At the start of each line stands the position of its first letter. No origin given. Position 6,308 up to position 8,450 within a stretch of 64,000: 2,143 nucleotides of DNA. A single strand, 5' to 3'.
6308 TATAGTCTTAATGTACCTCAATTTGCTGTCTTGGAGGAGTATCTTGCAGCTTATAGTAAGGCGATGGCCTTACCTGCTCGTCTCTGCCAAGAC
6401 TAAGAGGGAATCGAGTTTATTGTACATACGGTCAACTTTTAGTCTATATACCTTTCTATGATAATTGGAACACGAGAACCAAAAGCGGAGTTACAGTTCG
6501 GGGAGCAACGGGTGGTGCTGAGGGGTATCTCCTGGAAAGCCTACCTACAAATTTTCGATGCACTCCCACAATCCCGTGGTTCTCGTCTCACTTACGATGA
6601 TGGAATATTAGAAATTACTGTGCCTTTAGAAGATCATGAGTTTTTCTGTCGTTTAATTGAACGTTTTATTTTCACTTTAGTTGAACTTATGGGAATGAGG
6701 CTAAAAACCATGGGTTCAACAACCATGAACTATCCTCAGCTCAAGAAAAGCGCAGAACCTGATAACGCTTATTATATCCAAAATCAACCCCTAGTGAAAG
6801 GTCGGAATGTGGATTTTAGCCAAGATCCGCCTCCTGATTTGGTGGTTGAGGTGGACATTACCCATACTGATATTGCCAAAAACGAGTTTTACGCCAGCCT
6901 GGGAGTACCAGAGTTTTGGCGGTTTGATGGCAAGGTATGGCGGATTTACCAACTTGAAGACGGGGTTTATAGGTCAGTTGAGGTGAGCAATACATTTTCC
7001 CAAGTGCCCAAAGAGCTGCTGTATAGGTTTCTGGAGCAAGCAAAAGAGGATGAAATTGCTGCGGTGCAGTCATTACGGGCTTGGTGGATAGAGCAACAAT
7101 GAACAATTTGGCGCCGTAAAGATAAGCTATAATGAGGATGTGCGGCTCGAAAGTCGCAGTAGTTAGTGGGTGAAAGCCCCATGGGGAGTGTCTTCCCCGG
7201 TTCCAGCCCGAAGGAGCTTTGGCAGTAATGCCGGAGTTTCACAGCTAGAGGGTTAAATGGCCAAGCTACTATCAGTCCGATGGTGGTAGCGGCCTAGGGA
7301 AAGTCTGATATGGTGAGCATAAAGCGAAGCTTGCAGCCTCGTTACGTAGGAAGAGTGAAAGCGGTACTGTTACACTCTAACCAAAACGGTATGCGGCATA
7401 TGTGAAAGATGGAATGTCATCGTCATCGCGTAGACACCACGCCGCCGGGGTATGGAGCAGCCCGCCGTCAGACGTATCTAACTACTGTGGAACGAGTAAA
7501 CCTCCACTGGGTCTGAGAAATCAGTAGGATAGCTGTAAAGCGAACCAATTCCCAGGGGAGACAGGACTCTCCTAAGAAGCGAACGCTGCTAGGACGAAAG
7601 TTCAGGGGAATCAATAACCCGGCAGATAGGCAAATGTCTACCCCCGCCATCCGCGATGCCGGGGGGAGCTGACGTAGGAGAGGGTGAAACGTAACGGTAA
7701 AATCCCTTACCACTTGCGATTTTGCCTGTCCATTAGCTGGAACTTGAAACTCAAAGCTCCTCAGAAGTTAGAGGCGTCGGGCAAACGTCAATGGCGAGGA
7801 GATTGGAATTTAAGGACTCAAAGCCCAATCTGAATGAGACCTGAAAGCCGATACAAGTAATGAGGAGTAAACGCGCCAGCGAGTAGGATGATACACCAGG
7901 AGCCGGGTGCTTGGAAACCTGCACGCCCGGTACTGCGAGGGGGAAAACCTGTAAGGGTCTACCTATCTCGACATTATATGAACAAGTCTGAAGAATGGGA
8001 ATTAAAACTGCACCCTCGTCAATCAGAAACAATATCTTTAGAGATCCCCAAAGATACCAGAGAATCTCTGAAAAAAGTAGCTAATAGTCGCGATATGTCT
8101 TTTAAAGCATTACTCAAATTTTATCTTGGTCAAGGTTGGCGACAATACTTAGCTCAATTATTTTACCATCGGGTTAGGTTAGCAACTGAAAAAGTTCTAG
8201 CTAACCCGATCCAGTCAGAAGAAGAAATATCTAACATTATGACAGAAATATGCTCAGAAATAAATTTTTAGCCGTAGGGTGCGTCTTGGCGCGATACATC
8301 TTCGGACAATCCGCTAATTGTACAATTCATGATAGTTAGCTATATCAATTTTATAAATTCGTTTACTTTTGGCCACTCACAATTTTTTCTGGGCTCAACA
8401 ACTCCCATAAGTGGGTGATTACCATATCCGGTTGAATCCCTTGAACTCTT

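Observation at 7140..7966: ORF-less group II intron-like element immediately upstream of a small gene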

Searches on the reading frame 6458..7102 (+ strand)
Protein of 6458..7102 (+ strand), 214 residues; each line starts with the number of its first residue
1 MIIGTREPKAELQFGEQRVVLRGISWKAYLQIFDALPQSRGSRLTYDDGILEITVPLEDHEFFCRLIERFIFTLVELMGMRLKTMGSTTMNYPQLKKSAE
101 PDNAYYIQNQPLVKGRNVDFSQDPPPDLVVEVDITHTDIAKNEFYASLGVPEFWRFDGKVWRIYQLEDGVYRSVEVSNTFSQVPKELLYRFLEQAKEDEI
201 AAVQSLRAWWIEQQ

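Call 32: search_protein_families(library=pfam, proteins=[window:6458-7102:+], max_evalue=0.01)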
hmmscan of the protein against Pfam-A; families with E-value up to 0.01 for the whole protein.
window:6458-7102:+ (214 aa): 1 family
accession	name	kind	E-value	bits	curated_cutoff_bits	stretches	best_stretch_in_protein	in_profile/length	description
PF05685.18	Uma2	-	6.3e-20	71.8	27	1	33-183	4-158/172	Putative restriction endonuclease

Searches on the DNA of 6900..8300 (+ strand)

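Call 5: search_rna_families(source=window, start=6900, end=8300, threshold=evalue, max_evalue=10, show_alignments=5)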
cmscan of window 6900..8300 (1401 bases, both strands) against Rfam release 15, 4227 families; matches with E-value up to 10: 9.
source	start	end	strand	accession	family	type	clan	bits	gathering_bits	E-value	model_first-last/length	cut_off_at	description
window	7898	7972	+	RF00029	Intron_gpII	Intron;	-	50.1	40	1.6e-08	1-77/77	no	Group II catalytic intron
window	8071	8145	-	RF02057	STnc40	Gene; sRNA;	-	20.1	45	1.7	1-70/70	no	Salmonella enterica sRNA STnc40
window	7892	7938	+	RF04356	Plastid-ndhA-ndhB-1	Intron;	CL00155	18.5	61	0.46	1-49/49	no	Plastid-ndhA-ndhB-1 group II-D5 intron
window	7621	7645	+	RF00385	IBV_D-RNA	Cis-reg;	-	17.8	35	0.65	1-42/42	no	Infectious bronchitis virus D-RNA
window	7537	7590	-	RF01945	mir-1388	Gene; miRNA;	-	17.2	58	2.5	1-93/93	no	mir-1388 microRNA precursor family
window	7164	7349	+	RF02003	group-II-D1D4-4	Intron;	CL00102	15.9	49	0.79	1-138/138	no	Group II catalytic intron D1-D4-4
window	7635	7674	-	RF03509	mir-4660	Gene; miRNA;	-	15.9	87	8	1-86/86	no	mir-4660 microRNA precursor family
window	8013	8094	-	RF00675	mir-145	Gene; miRNA;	-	14.8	50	5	1-86/86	no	mir-145 microRNA precursor family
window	7202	7217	+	RF01121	sR38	Gene; snRNA; snoRNA; CD-box;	-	12.4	50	5.9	44-59/59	no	Small nucleolar RNA sR38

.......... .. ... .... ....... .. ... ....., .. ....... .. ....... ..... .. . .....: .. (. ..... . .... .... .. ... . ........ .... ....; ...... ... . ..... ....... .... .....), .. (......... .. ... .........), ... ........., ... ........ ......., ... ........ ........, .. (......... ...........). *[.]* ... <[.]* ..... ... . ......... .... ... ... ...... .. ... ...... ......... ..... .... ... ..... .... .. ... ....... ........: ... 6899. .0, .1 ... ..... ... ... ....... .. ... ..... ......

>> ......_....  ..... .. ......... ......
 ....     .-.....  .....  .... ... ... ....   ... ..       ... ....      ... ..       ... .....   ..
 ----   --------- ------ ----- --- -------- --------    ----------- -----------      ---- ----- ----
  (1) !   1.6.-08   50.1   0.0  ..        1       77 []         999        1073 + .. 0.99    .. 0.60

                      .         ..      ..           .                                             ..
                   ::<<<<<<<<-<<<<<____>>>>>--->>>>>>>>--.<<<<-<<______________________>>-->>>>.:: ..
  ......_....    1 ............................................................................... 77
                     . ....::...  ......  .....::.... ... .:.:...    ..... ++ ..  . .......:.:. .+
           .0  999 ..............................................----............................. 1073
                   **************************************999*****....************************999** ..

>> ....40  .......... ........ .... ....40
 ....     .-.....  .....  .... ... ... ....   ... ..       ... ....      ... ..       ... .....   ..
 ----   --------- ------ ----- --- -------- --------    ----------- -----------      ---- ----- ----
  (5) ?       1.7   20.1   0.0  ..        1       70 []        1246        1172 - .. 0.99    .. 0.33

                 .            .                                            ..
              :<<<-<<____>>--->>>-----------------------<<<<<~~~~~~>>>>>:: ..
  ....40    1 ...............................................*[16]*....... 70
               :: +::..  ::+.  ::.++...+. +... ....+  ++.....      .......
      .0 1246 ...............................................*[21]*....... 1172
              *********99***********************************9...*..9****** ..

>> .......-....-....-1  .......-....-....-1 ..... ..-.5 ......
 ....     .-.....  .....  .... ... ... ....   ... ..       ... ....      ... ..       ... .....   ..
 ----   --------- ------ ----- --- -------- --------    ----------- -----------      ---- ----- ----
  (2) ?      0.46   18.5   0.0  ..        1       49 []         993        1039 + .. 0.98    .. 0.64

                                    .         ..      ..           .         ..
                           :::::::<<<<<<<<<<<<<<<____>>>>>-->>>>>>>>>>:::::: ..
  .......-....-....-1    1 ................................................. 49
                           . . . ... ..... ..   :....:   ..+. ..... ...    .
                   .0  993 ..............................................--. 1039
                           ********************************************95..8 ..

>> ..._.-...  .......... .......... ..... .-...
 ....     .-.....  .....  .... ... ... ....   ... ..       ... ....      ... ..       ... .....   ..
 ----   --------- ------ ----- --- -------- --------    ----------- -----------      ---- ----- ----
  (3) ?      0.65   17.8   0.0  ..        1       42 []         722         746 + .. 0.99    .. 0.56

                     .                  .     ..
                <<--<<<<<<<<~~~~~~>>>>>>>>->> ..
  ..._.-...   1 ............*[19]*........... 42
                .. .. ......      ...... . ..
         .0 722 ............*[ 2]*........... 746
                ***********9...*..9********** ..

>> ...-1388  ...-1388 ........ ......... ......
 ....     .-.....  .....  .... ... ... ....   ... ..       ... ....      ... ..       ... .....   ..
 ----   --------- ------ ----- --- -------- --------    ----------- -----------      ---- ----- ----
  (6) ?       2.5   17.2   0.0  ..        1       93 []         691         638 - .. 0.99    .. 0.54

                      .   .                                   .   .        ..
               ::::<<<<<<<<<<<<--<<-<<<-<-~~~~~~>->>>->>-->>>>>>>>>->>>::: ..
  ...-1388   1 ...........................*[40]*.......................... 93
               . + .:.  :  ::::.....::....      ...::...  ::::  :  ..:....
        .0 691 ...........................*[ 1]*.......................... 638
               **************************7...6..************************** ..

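Call 11: search_dna_similar(query=window:7140-7975:+, collection=plasmids, mode=distant, max_rows=20)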
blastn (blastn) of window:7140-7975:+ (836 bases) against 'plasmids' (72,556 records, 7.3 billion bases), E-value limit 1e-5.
No match.

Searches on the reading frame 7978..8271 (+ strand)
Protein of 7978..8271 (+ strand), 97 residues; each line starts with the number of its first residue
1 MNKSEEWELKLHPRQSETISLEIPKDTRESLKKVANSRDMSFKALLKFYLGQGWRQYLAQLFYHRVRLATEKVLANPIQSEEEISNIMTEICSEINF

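Call 32: search_protein_families(library=pfam, proteins=[window:7978-8271:+], max_evalue=0.01)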
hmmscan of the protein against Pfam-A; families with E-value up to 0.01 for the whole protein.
window:7978-8271:+ (97 aa): 1 family
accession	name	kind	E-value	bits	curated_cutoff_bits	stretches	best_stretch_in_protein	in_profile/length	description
PF12441.14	CopG_antitoxin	-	2.1e-05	25.6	28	1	5-51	31-77/79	CopG antitoxin of type II toxin-antitoxin system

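Call 33: find_homologous_proteins(query=window:7978-8271:+)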
Query window:7978-8271:+ (97 aa): 11 proteins with E <= 0.001 among 12 candidates.
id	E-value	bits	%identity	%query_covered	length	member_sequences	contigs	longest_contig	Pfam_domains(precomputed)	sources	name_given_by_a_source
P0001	3.2e-54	198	98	100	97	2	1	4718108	PF12441.15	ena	-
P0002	5.7e-38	146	82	99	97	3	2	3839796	-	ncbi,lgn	-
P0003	1.9e-36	142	78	99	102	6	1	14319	PF12441.15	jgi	-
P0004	5.0e-26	108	67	97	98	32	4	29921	-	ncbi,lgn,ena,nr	ncbi:MAG TPA: hypothetical protein DCE56_08085 [Cyanobacteria bacterium UBA8553]|nr:hypothetical pro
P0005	2.1e-24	103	66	93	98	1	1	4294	-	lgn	-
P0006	3.9e-24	102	64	93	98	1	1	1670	PF12441.15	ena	-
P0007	1.0e-23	101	63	93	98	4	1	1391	-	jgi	jgi:hypothetical protein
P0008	2.3e-23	100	62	93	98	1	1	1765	PF12441.15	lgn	-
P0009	1.3e-22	97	61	97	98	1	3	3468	PF12441.15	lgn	-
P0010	3.3e-22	96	63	94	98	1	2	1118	-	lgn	-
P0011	1.2e-12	66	74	52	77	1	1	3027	-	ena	-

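Call 34: find_encoding_contigs(protein=P0002, flank=2500, max_places=4)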
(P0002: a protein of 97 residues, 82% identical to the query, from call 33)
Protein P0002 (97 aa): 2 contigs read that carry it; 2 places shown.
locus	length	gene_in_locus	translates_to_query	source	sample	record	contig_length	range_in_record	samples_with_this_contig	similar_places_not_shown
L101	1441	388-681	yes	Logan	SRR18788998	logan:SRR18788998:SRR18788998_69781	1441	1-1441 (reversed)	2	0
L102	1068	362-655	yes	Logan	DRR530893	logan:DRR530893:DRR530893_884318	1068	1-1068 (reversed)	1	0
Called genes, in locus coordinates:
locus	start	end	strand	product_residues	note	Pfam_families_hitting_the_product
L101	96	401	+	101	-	PF04365:BrnT_toxin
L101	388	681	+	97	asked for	-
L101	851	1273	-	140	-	-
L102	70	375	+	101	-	PF04365:BrnT_toxin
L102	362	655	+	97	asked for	-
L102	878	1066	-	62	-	?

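Call 35: find_encoding_contigs(protein=P0004, flank=2500, max_places=4)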
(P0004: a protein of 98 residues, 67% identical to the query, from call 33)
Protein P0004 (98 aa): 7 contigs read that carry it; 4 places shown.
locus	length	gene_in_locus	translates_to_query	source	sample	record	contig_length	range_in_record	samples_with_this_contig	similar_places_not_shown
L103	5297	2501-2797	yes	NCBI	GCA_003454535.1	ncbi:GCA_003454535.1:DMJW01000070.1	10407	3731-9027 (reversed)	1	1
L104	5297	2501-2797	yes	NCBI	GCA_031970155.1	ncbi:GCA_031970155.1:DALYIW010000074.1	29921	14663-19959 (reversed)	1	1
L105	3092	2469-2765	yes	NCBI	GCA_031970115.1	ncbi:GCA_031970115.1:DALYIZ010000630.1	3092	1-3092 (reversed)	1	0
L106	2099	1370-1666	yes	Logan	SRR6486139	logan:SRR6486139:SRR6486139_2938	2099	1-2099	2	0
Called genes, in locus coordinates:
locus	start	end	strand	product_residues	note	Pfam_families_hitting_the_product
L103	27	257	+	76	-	PF14261:DUF4351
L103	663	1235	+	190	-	-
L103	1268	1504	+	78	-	-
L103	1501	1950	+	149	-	PF01844:HNH, PF14279:HNH_5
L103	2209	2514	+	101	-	PF04365:BrnT_toxin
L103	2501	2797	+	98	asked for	-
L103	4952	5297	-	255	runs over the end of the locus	PF09335:VTT_dom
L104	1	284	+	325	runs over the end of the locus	PF11103:DUF2887, PF14261:DUF4351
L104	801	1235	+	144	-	-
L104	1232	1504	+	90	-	-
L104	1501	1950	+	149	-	PF01844:HNH, PF14279:HNH_5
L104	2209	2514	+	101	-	PF04365:BrnT_toxin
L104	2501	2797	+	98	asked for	-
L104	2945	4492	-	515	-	PF01134:GIDA (weak), PF07992:Pyr_redox_2, PF13738:Pyr_redox_3 (weak), PF00070:Pyr_redox, PF02852:Pyr_redox_dim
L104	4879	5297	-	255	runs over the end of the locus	PF09335:VTT_dom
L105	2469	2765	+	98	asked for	-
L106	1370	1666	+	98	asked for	-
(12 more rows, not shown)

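Call 36: find_encoding_contigs(protein=P0001, flank=2500, max_places=3)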
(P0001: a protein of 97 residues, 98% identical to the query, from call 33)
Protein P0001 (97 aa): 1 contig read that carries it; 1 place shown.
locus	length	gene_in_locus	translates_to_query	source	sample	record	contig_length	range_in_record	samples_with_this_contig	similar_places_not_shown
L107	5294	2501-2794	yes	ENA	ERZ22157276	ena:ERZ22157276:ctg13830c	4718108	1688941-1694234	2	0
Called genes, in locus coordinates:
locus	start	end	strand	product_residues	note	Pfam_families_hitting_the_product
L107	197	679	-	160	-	PF14337:Abi_alpha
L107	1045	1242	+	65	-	-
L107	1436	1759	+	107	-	PF12840:HTH_20, PF01022:HTH_5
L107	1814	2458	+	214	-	PF05685:Uma2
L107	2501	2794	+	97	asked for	PF12441:CopG_antitoxin (faint)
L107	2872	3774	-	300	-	PF00702:Hydrolase (weak), PF13419:HAD_2 (faint)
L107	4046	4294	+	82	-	-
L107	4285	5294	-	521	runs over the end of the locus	-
